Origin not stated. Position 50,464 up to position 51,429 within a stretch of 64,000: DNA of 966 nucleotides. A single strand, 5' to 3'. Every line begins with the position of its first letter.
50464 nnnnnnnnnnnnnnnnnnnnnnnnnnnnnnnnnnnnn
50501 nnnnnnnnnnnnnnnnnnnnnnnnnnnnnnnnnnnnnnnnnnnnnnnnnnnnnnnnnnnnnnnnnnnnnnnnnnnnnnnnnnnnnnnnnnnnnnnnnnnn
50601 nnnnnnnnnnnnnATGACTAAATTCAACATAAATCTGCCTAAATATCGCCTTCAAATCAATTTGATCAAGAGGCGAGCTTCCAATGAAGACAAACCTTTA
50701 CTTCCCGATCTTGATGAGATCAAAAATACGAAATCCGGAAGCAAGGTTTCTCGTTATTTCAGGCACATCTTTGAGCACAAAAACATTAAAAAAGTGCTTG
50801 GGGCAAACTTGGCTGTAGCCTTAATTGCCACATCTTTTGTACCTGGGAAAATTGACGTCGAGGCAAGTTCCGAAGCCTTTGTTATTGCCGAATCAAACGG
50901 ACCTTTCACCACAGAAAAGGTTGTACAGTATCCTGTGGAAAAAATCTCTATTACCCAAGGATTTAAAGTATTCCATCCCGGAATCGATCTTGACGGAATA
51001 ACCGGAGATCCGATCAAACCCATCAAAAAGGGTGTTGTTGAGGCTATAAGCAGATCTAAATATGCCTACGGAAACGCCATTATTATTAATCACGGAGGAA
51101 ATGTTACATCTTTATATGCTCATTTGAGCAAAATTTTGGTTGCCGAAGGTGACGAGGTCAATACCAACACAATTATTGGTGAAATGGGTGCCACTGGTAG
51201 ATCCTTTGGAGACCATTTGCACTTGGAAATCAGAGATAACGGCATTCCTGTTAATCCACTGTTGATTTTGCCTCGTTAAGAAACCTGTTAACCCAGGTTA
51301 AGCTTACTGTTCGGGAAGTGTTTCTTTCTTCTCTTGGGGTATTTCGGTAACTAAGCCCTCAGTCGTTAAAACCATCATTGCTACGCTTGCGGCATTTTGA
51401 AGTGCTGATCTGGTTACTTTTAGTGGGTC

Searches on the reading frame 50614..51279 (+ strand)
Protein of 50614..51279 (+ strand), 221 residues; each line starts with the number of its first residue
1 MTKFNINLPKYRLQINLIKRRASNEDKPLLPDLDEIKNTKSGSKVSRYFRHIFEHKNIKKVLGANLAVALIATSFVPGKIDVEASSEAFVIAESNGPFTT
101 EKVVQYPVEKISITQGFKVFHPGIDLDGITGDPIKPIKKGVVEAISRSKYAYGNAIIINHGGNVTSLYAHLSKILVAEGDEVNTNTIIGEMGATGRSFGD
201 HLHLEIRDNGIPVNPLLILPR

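Call 9: search_protein_families(library=pfam, proteins=[window:50614-51279:+])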
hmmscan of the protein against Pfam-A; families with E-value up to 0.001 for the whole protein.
window:50614-51279:+ (221 aa): 1 family
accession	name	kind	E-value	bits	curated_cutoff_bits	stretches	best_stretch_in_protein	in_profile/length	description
PF01551.29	Peptidase_M23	-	1.3e-28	99.5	28.7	1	120-215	2-96/96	Peptidase family M23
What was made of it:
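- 50614..51279 (+): M23 peptidase gene (221 aa, with an N-terminal membrane anchor). Pfam Peptidase_M23, E = 1e-28 (call 9).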

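Call 13: find_homologous_proteins(query=window:50614-51279:+, max_evalue=1e-20)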
Query window:50614-51279:+ (221 aa): 1302 proteins with E <= 1e-20 among 2156 candidates; the best 120 are listed.
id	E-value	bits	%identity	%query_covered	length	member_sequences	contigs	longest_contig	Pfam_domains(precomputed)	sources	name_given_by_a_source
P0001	4.5e-140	483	100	100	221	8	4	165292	PF01551.30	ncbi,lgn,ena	-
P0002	2.5e-120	418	83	100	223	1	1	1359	PF01551.30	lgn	-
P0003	2.9e-120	418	83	100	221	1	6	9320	PF01551.30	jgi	jgi:murein DD-endopeptidase MepM/ murein hydrolase activator NlpD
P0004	1.4e-111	390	84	93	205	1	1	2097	PF01551.30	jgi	jgi:murein DD-endopeptidase MepM/ murein hydrolase activator NlpD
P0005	8.2e-97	341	69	100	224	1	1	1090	PF01551.30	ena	-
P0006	2.8e-96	340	71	99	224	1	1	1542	PF01551.30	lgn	-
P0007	2.3e-94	333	67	100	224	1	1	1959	PF01551.30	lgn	-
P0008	2.0e-93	330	67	100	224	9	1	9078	PF01551.30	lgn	-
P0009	2.8e-93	330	68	99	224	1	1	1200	PF01551.30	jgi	-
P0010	7.7e-93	328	67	100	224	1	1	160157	PF01551.30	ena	-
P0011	9.5e-93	328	67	100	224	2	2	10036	PF01551.30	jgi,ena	-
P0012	1.2e-92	328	66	100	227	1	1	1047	PF01551.30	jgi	-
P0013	1.4e-92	327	66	100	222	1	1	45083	PF01551.30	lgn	-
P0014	1.6e-92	327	66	100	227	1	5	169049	PF01551.30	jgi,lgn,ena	-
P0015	1.7e-92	327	65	100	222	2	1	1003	PF01551.30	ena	-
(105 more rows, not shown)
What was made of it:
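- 50614..51279 (+): Homologs of 220-227 aa align from residue 1 (call 13).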

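Call 14: find_related_loci(query=window:50614-51279:+, collection=metagenome_contigs, flank=2500)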
Query window:50614-51279:+ (221 aa) in metagenome_contigs; peptide patterns used: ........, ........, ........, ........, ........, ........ (x = any residue, [..] = any of these).
171 stretches matched a pattern; 64 encode a relative of the query (tblastn E <= 1e-3); 64 distinct loci.
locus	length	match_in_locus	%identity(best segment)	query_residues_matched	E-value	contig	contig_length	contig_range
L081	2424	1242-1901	70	1-220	3e-108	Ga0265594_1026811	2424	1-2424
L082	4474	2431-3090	69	1-220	1e-101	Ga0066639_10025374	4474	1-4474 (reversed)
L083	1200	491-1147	68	1-219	1e-108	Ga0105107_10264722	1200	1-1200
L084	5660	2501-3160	67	1-220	8e-100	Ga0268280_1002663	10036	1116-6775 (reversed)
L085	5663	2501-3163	67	1-221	2e-99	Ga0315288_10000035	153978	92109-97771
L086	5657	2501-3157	67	1-219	4e-99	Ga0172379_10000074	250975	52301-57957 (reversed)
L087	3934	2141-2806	64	1-221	7e-99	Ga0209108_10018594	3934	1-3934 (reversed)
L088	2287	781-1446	63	1-221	4e-101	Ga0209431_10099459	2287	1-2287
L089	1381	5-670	64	1-221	2e-103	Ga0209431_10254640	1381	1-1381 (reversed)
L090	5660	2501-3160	64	1-221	4e-95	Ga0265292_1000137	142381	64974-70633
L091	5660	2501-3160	65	1-220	3e-95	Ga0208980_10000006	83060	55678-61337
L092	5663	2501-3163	66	1-220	4e-95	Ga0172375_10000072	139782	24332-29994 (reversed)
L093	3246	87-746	61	1-221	2e-94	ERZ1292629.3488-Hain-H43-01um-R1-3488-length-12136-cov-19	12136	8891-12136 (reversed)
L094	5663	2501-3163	61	1-221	6e-93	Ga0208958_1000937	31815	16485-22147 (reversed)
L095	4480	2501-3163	61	1-221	6e-93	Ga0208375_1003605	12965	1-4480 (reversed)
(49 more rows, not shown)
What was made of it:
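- Tried and rejected: The M23 search of metagenomes (call 14) was what worked.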

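Call 25: find_encoding_contigs(protein=P0003, flank=1500, max_places=6)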
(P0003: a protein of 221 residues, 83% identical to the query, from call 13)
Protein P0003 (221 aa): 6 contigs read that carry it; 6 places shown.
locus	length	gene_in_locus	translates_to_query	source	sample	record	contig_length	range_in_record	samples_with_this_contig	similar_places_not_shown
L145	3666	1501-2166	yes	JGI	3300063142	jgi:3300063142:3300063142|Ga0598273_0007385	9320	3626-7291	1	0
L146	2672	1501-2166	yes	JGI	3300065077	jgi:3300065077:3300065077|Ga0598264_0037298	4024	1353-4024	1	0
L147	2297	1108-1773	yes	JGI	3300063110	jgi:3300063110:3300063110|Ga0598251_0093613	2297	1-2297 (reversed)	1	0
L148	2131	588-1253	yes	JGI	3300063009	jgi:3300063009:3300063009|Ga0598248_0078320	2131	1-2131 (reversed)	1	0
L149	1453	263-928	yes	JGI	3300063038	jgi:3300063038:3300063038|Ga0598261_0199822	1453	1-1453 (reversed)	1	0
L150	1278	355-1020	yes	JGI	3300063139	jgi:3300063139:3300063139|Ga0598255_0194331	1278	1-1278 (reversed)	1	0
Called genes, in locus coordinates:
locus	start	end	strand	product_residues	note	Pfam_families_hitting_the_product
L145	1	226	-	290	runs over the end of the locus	PF08308:PEGA, PF08239:SH3_3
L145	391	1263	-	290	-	PF00483:NTP_transferase, PF12804:NTP_transf_3 (weak)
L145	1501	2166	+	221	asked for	PF01551:Peptidase_M23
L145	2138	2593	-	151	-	PF00293:NUDIX, PF14815:NUDIX_4 (faint)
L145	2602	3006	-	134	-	-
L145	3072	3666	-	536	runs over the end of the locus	PF00118:Cpn60_TCP1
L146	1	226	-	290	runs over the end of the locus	PF08308:PEGA, PF08239:SH3_3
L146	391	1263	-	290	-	PF00483:NTP_transferase, PF12804:NTP_transf_3 (weak)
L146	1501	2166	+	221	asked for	PF01551:Peptidase_M23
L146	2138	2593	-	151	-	PF00293:NUDIX, PF14815:NUDIX_4 (faint)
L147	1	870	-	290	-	PF00483:NTP_transferase, PF12804:NTP_transf_3 (weak)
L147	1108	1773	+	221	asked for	PF01551:Peptidase_M23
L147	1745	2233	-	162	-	PF00293:NUDIX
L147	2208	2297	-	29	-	?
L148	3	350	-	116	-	?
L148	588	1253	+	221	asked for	PF01551:Peptidase_M23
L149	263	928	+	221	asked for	PF01551:Peptidase_M23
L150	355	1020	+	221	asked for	PF01551:Peptidase_M23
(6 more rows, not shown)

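Call 26: find_encoding_contigs(protein=P0001, flank=1500, max_places=4)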
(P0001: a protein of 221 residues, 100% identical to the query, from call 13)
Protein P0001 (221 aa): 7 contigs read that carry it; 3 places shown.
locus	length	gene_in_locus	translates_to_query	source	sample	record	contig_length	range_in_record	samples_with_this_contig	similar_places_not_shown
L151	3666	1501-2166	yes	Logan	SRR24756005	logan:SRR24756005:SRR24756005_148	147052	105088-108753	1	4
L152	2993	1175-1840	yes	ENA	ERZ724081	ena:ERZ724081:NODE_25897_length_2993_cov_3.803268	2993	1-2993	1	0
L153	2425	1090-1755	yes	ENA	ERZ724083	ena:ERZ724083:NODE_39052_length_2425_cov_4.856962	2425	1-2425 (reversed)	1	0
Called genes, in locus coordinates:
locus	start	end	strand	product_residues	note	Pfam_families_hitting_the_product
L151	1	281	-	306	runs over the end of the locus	PF08308:PEGA, PF08239:SH3_3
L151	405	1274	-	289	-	PF00483:NTP_transferase, PF12804:NTP_transf_3 (weak)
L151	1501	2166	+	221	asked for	PF01551:Peptidase_M23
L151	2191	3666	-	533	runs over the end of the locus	PF00118:Cpn60_TCP1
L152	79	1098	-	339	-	PF00483:NTP_transferase, PF12804:NTP_transf_3 (weak)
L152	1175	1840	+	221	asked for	PF01551:Peptidase_M23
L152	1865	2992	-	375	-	?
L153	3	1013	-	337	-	?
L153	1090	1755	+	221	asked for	PF01551:Peptidase_M23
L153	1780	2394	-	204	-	PF00118:Cpn60_TCP1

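Call 27: find_encoding_contigs(protein=P0002, flank=1500, max_places=3)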
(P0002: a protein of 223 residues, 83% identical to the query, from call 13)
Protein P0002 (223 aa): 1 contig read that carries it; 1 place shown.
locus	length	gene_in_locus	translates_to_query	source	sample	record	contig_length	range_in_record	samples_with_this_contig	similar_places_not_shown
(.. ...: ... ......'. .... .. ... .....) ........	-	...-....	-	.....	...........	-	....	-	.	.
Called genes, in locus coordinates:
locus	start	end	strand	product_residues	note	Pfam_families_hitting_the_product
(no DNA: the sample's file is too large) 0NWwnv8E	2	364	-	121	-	?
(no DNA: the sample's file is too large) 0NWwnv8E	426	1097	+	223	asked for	PF01551:Peptidase_M23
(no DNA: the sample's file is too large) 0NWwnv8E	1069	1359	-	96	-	?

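Call 28: find_encoding_contigs(protein=P0004, flank=1500, max_places=3)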
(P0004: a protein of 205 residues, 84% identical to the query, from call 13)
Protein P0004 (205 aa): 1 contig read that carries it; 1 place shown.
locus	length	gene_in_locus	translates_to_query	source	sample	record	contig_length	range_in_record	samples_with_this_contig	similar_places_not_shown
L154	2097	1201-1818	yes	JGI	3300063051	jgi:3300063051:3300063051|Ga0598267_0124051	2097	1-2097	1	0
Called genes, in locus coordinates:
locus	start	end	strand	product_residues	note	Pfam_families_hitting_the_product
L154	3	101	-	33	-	?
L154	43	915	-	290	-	PF00483:NTP_transferase, PF12804:NTP_transf_3 (weak)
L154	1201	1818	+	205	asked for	PF01551:Peptidase_M23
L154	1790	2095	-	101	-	?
